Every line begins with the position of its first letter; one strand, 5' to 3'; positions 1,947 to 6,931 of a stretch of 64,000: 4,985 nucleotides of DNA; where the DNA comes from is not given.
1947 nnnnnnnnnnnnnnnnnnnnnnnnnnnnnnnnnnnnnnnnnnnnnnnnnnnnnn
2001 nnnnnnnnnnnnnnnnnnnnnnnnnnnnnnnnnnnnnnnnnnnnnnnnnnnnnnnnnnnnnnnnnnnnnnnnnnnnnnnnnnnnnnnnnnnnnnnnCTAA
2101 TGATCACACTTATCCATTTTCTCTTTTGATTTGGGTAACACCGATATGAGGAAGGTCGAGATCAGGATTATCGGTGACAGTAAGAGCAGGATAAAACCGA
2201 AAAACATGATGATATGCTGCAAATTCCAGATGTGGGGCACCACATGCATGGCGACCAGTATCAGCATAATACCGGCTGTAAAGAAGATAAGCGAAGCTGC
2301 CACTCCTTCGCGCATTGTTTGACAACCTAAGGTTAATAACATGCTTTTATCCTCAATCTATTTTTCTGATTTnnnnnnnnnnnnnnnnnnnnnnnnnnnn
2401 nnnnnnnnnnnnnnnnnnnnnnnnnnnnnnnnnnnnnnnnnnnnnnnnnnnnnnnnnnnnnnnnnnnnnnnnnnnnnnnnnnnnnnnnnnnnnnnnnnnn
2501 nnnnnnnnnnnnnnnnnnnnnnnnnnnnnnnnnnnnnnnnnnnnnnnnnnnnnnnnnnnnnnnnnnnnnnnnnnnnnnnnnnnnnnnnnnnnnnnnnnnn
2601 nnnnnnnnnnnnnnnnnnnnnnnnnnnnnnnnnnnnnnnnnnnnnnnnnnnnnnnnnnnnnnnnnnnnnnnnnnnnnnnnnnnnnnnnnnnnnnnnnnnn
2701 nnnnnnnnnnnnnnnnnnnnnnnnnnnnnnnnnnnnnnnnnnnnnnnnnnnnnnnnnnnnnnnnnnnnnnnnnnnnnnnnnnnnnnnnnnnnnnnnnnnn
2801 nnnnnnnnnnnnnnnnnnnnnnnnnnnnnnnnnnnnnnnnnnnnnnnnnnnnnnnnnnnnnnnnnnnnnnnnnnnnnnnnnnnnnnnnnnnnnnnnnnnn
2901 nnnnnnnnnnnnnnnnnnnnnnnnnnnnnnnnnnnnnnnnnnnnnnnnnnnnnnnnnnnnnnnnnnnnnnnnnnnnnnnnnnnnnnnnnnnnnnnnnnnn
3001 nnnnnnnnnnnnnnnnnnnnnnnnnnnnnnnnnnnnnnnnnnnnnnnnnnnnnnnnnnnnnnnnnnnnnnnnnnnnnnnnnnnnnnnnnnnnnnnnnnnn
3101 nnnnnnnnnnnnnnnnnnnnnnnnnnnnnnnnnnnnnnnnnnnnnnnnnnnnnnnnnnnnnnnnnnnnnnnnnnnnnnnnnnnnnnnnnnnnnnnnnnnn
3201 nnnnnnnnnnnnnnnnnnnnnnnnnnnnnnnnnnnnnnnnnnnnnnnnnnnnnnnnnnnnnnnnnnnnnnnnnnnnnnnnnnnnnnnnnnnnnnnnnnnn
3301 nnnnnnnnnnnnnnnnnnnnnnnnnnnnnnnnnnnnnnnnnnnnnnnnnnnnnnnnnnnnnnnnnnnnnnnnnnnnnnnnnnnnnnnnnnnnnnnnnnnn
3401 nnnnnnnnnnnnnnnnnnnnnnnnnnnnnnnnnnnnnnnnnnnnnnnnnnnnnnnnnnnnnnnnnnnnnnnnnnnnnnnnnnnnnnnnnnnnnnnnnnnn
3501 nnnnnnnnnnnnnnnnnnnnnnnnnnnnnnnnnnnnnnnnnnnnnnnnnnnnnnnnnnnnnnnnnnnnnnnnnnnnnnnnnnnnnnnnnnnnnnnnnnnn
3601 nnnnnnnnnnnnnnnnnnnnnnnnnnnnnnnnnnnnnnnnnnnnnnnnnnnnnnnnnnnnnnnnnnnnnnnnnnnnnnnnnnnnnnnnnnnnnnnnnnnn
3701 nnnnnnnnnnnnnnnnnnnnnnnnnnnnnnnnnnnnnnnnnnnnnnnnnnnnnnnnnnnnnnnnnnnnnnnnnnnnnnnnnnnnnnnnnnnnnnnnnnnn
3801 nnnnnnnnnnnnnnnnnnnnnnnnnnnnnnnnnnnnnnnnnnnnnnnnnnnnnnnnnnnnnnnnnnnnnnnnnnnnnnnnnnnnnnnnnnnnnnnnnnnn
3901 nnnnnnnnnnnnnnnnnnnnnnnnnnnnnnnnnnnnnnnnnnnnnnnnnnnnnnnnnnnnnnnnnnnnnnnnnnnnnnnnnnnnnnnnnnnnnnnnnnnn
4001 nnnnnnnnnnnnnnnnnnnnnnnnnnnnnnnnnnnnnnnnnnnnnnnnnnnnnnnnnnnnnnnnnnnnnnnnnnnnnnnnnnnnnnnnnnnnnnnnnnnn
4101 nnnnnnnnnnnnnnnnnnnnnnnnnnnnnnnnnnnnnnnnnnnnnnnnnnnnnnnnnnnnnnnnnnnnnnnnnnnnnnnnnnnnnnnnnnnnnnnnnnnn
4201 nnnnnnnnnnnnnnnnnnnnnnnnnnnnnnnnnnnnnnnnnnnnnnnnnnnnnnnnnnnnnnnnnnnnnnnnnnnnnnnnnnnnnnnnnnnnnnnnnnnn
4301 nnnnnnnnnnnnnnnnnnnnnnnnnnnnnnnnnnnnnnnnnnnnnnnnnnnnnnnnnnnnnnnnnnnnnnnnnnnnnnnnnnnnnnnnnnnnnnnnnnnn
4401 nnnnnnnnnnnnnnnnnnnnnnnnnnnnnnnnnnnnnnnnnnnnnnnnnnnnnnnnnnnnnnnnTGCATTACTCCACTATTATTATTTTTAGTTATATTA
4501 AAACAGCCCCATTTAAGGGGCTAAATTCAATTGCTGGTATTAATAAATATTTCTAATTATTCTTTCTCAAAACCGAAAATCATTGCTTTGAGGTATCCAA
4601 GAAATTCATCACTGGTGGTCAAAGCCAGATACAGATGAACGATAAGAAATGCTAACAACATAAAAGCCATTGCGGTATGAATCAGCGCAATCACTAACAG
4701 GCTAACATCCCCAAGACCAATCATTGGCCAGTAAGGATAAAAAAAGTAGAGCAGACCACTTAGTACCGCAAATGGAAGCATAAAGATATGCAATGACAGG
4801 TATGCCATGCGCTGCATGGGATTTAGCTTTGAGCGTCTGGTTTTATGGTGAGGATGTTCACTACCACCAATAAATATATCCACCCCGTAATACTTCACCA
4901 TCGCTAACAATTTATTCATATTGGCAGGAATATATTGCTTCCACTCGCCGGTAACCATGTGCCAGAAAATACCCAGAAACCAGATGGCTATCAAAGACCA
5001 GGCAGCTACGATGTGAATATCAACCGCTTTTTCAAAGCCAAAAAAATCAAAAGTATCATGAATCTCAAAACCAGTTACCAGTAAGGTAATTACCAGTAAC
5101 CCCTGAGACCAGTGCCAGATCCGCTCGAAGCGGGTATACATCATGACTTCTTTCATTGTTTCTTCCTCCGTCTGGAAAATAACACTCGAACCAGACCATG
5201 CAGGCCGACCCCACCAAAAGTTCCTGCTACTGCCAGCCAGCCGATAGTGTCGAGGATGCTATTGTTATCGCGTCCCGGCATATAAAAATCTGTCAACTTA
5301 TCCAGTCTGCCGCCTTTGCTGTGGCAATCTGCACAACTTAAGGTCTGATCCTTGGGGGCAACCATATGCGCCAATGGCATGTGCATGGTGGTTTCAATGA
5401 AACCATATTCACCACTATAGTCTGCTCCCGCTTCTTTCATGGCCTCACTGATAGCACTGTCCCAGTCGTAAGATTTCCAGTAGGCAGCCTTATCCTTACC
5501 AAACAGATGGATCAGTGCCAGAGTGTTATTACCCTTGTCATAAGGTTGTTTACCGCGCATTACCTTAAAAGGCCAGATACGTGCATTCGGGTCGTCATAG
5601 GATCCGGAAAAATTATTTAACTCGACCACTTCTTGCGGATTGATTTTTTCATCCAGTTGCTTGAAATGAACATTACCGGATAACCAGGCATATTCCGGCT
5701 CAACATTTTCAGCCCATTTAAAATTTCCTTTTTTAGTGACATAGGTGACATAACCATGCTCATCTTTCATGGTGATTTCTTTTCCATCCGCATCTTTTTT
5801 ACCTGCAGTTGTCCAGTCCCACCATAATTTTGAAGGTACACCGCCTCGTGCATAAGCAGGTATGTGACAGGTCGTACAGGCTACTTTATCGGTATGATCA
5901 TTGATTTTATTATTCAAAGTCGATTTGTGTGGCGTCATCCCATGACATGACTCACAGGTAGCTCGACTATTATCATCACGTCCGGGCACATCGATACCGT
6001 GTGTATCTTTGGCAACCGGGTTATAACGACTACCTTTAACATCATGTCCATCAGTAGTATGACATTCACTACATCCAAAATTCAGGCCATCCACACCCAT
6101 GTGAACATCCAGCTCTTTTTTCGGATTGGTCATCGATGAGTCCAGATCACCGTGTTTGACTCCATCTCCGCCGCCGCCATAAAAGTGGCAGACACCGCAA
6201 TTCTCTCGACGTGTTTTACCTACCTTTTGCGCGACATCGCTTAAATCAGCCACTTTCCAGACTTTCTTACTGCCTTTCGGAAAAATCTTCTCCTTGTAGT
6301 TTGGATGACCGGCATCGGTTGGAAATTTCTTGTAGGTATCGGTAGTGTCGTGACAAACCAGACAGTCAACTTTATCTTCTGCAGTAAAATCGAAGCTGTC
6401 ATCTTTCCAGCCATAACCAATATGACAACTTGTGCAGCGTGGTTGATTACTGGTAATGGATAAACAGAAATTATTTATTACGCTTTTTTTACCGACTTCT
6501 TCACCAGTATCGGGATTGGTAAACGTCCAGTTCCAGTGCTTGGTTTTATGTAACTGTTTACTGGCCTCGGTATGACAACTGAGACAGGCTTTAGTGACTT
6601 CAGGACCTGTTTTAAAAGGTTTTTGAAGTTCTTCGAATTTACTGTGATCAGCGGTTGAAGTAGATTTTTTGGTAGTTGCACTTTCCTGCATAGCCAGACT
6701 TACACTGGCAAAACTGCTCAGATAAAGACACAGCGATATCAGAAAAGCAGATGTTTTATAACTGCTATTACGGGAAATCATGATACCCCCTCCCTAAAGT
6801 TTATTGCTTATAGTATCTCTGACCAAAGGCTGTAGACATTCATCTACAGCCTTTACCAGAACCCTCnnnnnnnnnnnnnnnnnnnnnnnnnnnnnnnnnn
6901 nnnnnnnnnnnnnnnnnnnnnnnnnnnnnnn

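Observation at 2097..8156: Compact respiratory module combining two different octaheme cytochrome families, each with its own membrane partner, plus a pentaheme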

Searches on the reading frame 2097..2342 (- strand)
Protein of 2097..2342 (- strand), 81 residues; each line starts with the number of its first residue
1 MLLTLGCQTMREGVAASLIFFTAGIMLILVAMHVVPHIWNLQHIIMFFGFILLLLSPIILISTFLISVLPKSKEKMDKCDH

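Call 3: search_protein_families(library=pfam, proteins=[window:2097-2342:-], max_evalue=0.01)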
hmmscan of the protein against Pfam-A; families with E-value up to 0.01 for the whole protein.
window:2097-2342:- (81 aa): 0 families

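Call 4: search_protein_families(library=ncbifam, proteins=[window:2097-2342:-], max_evalue=0.01)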
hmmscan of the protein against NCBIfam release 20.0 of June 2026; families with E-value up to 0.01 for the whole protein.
window:2097-2342:- (81 aa): 1 family
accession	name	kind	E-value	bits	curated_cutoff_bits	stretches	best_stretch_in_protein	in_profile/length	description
NF049853.1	WD_0736_fam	equivalog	0.0088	16.6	80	1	15-78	13-72/100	WD_0736 family protein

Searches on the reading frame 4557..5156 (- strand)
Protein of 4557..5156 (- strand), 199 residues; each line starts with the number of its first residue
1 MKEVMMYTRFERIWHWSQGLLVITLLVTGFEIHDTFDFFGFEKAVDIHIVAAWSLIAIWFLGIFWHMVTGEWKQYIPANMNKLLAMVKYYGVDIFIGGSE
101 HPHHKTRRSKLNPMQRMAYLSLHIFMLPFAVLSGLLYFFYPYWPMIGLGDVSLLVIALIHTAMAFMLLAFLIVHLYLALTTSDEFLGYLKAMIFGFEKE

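Call 3: search_protein_families(library=pfam, proteins=[window:4557-5156:-], max_evalue=0.01)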
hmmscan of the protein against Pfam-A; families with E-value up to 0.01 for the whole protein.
window:4557-5156:- (199 aa): 1 family
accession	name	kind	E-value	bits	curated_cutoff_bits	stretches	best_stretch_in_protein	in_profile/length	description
PF01292.26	Ni_hydr_CYTB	-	3.1e-21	76.4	30.1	1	7-194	2-178/179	Prokaryotic cytochrome b561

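Call 4: search_protein_families(library=ncbifam, proteins=[window:4557-5156:-], max_evalue=0.01)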
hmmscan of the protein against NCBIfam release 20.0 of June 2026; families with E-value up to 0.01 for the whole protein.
window:4557-5156:- (199 aa): 3 families
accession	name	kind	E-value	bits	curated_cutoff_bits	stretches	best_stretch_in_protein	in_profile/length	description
NF011582.1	PRK15006.1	equivalog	2.4e-25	89.6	204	1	3-197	55-246/248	thiosulfate reductase cytochrome B subunit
TIGR02125.1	CytB-hydogenase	equivalog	6e-12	45.5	121.5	1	6-197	2-208/212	Ni/Fe-hydrogenase, b-type cytochrome subunit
TIGR01583.1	formate-DH-gamm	equivalog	6.6e-10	39.3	115.85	1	4-197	2-185/204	formate dehydrogenase subunit gamma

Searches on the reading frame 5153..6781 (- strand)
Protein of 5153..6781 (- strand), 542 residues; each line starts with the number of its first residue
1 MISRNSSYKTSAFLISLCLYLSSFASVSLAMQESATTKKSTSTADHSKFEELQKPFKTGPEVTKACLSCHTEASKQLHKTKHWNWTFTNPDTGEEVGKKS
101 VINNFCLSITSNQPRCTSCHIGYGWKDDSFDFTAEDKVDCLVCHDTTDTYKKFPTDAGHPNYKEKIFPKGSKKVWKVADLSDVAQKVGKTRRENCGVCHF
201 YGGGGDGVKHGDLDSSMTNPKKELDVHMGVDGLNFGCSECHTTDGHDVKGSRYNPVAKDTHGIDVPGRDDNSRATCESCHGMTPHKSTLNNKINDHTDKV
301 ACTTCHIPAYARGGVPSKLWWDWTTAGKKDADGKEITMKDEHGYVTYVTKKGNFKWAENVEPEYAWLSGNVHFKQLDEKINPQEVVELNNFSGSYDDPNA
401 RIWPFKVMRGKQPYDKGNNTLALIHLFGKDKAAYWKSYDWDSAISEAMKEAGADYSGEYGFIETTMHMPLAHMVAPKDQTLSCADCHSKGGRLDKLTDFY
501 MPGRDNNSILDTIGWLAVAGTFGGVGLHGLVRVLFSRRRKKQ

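Call 3: search_protein_families(library=pfam, proteins=[window:5153-6781:-], max_evalue=0.01)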
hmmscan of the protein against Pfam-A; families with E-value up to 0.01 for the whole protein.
window:5153-6781:- (542 aa): 6 families
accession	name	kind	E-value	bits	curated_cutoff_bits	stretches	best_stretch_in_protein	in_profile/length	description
PF11783.13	Cytochrome_cB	-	1.6e-69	233.6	22.1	1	318-489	1-172/173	Cytochrome c bacterial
PF22113.1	Mtrc-MtrF_II-IV_dom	-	8.4e-11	42.1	30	1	114-282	7-165/176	Outer membrane cytochrome MtrC/MtrF-like, domains II/IV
PF14522.11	Cytochrome_C7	-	5.3e-08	33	24.8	0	62-145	12-67/67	Cytochrome c7 and related cytochrome c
PF14537.11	Cytochrom_c3_2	-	5.4e-07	30.4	25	0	112-158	5-46/79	Cytochrome c3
PF09699.15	Paired_CXXCH_1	-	1.6e-05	25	20.6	0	275-306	8-36/41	Doubled CXXCH motif (Paired_CXXCH_1)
PF13435.11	Cytochrome_C554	-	9e-05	23.8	20.8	1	65-144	1-83/84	Cytochrome c554 and c-prime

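Call 4: search_protein_families(library=ncbifam, proteins=[window:5153-6781:-], max_evalue=0.01)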
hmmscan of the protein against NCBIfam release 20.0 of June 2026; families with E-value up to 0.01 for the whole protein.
window:5153-6781:- (542 aa): 3 families
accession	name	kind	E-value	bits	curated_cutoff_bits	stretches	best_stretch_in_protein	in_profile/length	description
TIGR04315.1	octaheme_Shew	subfamily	2.3e-193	643.2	375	1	44-500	1-440/440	tetrathionate reductase family octaheme c-type cytochrome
TIGR03153.1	cytochr_NrfH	equivalog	8.2e-09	35.6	134.2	1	271-309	26-62/138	cytochrome c nitrite reductase small subunit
TIGR03508.1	decahem_SO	subfamily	0.00073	19.1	192.2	0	273-307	143-175/258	DmsE family decaheme c-type cytochrome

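Call 10: search_solved_structures(query=window:5153-6781:-, max_evalue=0.01, show_alignments=1)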
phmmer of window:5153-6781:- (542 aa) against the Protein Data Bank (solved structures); distinct sequences matched with E-value up to 0.01: 1.
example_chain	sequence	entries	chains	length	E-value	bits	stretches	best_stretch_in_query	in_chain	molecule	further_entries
1sp3_A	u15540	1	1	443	1e-120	407.2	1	51-495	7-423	cytochrome c, putative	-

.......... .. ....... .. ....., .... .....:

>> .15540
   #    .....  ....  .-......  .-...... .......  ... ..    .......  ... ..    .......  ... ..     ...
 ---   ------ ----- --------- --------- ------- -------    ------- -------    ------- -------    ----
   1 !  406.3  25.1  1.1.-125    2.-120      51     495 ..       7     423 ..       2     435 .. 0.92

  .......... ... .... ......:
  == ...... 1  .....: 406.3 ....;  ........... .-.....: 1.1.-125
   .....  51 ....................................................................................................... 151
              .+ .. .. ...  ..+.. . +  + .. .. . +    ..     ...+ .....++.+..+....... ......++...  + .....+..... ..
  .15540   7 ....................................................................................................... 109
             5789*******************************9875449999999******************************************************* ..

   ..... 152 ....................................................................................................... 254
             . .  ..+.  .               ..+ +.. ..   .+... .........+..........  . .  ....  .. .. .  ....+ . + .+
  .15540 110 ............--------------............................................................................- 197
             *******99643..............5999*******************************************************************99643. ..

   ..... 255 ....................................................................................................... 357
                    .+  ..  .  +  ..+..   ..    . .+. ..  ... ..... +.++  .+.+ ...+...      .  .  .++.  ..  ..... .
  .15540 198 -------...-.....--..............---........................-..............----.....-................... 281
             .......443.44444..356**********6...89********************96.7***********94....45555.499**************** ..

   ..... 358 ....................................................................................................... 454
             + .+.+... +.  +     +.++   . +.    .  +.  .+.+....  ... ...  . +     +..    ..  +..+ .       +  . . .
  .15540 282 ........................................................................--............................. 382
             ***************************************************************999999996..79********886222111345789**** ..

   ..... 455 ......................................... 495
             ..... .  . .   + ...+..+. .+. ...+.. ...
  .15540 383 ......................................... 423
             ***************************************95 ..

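Call 60: find_related_loci(query=A2, collection=metagenome_contigs, flank=8000)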
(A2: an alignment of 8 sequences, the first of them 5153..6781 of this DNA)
Query A2 (542 aa) in metagenome_contigs; peptide patterns used: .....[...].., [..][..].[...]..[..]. (x = any residue, [..] = any of these).
599 stretches matched a pattern (row limit reached: there are more); 553 encode a relative of the query (tblastn E <= 1e-3); the best 80 are kept; 80 distinct loci.
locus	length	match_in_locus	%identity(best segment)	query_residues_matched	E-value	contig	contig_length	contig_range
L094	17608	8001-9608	86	1-536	0e+0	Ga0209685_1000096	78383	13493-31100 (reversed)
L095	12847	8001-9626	79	1-542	0e+0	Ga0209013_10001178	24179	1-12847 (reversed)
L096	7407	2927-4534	78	1-536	0e+0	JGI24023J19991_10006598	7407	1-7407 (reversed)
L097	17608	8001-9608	86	1-536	0e+0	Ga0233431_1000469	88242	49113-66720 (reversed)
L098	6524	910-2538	73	4-539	0e+0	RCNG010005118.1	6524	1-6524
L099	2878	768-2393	74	1-542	0e+0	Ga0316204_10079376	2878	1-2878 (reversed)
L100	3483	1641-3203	75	17-539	0e+0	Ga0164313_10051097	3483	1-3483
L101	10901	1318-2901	70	12-541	0e+0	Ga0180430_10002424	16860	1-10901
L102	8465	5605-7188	70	12-541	0e+0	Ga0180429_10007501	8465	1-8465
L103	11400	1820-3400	70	12-540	0e+0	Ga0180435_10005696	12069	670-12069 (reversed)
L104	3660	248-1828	69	16-540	0e+0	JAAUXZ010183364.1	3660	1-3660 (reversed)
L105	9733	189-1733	69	32-541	0e+0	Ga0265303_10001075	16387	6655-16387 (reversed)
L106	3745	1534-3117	69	17-539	0e+0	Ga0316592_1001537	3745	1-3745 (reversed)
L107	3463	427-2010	68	19-541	0e+0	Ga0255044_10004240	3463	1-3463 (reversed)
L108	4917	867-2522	65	9-541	0e+0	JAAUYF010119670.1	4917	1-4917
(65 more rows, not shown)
